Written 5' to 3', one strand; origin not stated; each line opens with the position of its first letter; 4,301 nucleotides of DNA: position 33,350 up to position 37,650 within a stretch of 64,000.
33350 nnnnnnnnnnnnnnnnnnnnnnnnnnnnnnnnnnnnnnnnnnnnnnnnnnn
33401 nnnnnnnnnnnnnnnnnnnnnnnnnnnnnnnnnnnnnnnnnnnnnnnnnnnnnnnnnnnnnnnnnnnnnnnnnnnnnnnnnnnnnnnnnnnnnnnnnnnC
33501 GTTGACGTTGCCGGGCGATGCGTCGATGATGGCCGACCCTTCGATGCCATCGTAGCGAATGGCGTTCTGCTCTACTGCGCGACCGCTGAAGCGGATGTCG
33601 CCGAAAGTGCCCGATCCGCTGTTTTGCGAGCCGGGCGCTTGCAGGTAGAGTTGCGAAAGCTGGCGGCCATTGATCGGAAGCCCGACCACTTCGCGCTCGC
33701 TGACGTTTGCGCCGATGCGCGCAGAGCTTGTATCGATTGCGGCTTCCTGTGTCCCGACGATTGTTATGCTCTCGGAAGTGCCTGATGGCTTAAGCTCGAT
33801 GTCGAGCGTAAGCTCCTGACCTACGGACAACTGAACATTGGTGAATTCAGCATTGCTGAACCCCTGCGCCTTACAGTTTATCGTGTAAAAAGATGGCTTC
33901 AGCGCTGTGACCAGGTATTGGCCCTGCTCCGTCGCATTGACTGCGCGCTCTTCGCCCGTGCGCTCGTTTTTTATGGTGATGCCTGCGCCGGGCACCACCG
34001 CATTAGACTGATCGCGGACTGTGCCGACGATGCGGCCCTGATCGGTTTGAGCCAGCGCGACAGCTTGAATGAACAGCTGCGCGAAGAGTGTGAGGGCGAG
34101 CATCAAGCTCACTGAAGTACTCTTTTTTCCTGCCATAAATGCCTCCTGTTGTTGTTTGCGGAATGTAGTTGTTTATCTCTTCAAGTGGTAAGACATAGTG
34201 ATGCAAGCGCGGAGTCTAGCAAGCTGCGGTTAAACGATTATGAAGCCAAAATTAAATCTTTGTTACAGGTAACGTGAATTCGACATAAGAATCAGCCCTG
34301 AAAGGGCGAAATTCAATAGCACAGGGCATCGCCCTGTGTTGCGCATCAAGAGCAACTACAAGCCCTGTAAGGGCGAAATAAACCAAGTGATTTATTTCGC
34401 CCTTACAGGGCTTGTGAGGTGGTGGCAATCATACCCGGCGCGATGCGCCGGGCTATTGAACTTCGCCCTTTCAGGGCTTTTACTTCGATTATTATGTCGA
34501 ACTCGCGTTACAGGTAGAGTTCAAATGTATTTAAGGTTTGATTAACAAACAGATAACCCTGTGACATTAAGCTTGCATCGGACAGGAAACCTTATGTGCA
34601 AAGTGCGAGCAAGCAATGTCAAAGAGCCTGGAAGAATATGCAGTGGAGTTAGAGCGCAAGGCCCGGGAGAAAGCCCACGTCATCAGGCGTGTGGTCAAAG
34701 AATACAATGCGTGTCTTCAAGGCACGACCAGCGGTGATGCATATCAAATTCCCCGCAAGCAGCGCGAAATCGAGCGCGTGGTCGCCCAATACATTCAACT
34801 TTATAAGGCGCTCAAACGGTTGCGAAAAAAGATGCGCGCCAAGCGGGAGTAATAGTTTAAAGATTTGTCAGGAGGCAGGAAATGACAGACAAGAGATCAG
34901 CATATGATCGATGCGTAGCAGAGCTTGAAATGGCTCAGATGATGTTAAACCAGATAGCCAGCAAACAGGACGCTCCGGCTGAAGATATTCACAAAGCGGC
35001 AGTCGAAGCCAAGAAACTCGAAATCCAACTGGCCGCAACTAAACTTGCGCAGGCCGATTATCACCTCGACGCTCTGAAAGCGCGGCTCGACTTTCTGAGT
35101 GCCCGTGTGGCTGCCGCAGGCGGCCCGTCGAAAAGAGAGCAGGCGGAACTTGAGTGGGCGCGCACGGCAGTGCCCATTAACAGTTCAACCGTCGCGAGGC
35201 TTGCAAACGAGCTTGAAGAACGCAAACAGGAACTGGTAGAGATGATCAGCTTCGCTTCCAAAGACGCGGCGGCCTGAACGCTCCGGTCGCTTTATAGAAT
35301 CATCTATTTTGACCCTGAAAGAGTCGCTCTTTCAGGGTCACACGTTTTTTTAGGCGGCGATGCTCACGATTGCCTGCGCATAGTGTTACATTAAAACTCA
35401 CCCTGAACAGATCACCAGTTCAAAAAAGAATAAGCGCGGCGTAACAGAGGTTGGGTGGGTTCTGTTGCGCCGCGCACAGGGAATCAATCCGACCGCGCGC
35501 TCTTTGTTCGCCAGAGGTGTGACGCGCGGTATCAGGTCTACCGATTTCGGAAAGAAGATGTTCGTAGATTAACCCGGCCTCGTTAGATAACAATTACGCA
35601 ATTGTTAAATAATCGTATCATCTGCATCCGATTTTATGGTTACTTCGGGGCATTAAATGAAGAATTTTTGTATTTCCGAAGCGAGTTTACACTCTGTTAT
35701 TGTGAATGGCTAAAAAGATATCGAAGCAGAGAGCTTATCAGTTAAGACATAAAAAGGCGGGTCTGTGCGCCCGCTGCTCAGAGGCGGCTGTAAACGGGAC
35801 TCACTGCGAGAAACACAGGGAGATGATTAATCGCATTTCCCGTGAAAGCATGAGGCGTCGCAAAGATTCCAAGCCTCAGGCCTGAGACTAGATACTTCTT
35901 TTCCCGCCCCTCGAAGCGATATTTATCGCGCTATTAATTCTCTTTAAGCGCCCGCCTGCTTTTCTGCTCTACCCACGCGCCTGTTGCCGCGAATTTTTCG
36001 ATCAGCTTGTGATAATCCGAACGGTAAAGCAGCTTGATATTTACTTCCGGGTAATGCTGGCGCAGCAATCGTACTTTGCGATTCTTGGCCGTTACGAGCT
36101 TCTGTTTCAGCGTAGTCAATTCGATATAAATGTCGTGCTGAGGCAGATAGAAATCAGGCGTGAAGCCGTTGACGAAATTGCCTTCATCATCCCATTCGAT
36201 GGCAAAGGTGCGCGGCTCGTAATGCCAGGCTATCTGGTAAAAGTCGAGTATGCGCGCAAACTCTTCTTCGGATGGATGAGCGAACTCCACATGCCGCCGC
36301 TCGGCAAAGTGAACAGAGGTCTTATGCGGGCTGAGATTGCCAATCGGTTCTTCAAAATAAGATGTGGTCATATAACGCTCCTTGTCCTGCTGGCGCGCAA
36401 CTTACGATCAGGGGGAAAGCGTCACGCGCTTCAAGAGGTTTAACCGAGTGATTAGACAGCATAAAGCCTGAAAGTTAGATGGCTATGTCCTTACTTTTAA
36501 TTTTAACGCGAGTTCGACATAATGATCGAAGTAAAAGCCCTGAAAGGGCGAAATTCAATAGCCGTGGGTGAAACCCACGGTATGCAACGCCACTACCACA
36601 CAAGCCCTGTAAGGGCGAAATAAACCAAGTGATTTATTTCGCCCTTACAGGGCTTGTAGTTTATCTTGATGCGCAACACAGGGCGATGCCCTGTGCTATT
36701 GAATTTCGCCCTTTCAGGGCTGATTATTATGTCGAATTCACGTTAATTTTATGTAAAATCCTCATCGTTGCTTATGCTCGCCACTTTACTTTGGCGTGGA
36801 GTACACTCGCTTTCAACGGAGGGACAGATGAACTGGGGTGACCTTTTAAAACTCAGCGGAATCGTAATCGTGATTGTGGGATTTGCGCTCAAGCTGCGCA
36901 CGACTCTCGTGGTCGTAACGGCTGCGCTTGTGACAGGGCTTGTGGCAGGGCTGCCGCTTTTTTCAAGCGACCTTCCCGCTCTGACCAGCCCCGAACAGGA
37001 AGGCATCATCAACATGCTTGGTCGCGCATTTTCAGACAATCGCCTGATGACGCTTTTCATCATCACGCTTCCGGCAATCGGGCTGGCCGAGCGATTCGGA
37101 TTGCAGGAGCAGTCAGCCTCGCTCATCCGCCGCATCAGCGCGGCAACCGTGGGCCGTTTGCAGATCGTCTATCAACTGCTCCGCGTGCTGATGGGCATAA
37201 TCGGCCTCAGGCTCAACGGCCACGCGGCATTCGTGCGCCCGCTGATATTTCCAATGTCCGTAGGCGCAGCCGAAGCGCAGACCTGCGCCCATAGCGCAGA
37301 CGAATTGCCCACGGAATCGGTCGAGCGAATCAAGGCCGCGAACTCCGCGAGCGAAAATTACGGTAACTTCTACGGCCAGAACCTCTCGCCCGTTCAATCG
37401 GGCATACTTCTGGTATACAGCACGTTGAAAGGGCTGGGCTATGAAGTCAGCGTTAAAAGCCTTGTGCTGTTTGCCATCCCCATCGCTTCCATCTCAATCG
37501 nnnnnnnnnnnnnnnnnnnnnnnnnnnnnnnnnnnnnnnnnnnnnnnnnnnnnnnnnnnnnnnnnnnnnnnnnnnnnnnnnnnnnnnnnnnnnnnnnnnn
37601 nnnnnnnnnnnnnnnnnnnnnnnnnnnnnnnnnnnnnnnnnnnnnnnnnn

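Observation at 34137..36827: Accessory-looking 2.7-kb interval bounded by two inverted MITE copies, containing a roughly 650-bp ORF-free segment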

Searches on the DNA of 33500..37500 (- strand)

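Call 4: search_rna_families(source=window, start=33500, end=37500, threshold=evalue, max_evalue=1, show_alignments=3)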
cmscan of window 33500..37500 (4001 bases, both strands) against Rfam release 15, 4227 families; matches with E-value up to 1: 9.
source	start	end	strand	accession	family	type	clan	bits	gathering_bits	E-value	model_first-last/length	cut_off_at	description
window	36536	36580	-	RF01687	Acido-Lenti-1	Gene; sRNA;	-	43.5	37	9.6e-08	1-46/46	no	Acido-Lenti-1 RNA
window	34294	34338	-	RF01687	Acido-Lenti-1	Gene; sRNA;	-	42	37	2.5e-07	1-46/46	no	Acido-Lenti-1 RNA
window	36677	36721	+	RF01687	Acido-Lenti-1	Gene; sRNA;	-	42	37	2.5e-07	1-46/46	no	Acido-Lenti-1 RNA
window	34434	34478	+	RF01687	Acido-Lenti-1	Gene; sRNA;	-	41.7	37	2.9e-07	1-46/46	no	Acido-Lenti-1 RNA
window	34352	34421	-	RF03672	MIR840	Gene; miRNA;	-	27.1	150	0.064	1-147/147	no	MIR840 microRNA precursor family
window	36596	36661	-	RF03653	mir-971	Gene; miRNA;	-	22.2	53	0.39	1-77/77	no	mir-971 microRNA precursor family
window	34354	34419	-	RF03653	mir-971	Gene; miRNA;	-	22.1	53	0.43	1-77/77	no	mir-971 microRNA precursor family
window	34388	34411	+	RF01687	Acido-Lenti-1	Gene; sRNA;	-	18.3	37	0.67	22-45/46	no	Acido-Lenti-1 RNA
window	36630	36653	+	RF01687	Acido-Lenti-1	Gene; sRNA;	-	18.3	37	0.67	22-45/46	no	Acido-Lenti-1 RNA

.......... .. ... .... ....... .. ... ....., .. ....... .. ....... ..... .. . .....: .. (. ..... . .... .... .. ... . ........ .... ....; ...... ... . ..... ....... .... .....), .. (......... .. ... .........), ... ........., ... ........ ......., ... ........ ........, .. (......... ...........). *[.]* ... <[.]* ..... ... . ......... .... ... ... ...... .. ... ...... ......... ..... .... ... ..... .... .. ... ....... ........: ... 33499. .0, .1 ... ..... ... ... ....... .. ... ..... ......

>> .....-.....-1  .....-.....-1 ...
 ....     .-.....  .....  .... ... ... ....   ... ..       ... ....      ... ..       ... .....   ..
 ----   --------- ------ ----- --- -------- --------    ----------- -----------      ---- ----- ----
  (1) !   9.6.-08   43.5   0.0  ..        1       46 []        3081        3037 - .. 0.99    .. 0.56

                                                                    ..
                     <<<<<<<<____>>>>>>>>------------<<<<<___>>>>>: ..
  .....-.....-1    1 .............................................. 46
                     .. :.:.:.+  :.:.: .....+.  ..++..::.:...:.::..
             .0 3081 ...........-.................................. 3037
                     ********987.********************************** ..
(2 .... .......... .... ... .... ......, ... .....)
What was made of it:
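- On Structured bacterial sRNA (no named family): No Rfam hit at E <= 1 over 35280-35933 (call 4).
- It has no Rfam match (call 4).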

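Call 71: build_rna_model(alignment_id=A9)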
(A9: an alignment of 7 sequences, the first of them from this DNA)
Model R1 built from alignment A9 (7 sequences, 172 columns); structure: RNAalifold consensus.
model positions 169; base pairs 34; branch points 3; effective number of sequences 1.53; information 0.59 bits per position. Calibrated on 0.2 Mb of random sequence (short: E-values are rough).
structure used (alignment columns):
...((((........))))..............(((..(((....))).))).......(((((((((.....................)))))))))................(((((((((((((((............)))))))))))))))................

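Call 73: search_with_rna_model(model_id=R1, sources=[window, L003, L004, L005, L006, L007, L008, L009, L010, L011, L012, L013, L015, L032, L039, L046, L079, L086, L089], max_evalue=1)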
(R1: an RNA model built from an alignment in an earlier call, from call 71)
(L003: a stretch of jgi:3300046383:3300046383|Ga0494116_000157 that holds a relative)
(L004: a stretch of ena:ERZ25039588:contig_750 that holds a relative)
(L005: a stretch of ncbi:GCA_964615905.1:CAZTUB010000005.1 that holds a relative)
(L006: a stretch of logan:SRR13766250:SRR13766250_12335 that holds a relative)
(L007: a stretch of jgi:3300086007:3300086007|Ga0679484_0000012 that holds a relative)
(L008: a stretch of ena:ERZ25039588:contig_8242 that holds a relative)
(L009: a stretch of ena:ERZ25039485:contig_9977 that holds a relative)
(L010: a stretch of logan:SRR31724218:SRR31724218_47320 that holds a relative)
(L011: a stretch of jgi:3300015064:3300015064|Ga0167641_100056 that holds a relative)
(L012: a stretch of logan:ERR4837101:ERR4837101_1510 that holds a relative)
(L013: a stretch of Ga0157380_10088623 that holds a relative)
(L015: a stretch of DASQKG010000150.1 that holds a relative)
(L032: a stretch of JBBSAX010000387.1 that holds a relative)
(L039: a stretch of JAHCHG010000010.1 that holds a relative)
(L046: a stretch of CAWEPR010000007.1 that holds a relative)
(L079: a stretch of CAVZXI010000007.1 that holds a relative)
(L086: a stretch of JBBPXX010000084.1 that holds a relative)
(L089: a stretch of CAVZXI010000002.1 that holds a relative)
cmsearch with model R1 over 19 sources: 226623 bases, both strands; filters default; matches with E-value up to 1: 10.
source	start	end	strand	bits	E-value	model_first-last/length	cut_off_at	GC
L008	6508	6676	-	192.8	5.7e-53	1-169/169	no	0.54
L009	6676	6844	-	191.5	1.3e-52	1-169/169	no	0.55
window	35420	35588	-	185.5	6.8e-51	1-169/169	no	0.54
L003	8659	8827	+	184.4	1.3e-50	1-169/169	no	0.5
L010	6721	6887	-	164.6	6e-45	1-169/169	no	0.52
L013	1761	1921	+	151.3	3.5e-41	1-169/169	no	0.56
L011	1274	1431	-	146.2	1e-39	1-169/169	no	0.59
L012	1257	1414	-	146.2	1e-39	1-169/169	no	0.59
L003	8772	8818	-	21.2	0.00037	109-155/169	no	0.47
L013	1868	1905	-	18.7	0.0019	116-153/169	no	0.55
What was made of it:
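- Tried and rejected: It also found none downstream of the nuclease-like gene in the distant relatives L004-L007 (call 73).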

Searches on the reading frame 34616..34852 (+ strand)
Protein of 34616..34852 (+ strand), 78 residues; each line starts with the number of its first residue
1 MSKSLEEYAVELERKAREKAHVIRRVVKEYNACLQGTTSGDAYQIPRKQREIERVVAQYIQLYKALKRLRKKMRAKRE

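Call 5: search_protein_families(library=pfam, proteins=[window:34616-34852:+], max_evalue=0.1)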
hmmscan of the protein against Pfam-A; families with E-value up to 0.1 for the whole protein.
window:34616-34852:+ (78 aa): 0 families

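Call 50: search_protein_families(library=ncbifam, proteins=[window:34616-34852:+], max_evalue=0.1)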
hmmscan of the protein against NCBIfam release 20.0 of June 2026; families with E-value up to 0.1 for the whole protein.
window:34616-34852:+ (78 aa): 0 families

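Call 67: search_protein_families(library=padloc, proteins=[window:34616-34852:+], max_evalue=0.01)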
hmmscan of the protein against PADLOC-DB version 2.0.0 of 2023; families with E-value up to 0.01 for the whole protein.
window:34616-34852:+ (78 aa): 0 families

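Call 68: search_protein_families(library=phrogs, proteins=[window:34616-34852:+], max_evalue=0.01)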
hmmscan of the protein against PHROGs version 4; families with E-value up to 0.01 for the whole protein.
window:34616-34852:+ (78 aa): 0 families

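Call 79: find_homologous_proteins(query=window:34616-34852:+)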
Query window:34616-34852:+ (78 aa): 23 proteins with E <= 0.001 among 24 candidates.
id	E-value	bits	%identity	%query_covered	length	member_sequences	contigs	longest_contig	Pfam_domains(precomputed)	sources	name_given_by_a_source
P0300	4.3e-40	152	100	100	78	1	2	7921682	-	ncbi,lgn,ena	ncbi:MAG: hypothetical protein WBV94_28525 [Blastocatellia bacterium]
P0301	2.7e-34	134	87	100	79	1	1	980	-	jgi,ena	-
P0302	7.6e-32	126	82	100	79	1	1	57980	-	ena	-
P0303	4.6e-31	123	82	100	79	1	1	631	-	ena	-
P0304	1.4e-30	122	81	100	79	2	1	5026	-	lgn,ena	-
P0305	1.6e-30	122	81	96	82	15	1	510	-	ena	-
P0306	2.2e-30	121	82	99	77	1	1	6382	-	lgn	-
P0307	3.7e-30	121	82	100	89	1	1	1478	-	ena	-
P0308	5.5e-30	120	81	100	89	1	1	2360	-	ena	-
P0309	2.7e-29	118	81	96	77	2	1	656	-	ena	-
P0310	3.2e-28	114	81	96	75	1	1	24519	-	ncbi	-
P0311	7.4e-28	113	79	96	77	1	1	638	-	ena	-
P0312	2.9e-27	111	74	100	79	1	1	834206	-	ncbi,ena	-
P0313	1.0e-26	110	77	99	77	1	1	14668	-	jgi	jgi:hypothetical protein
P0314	4.8e-26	108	77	99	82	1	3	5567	-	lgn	-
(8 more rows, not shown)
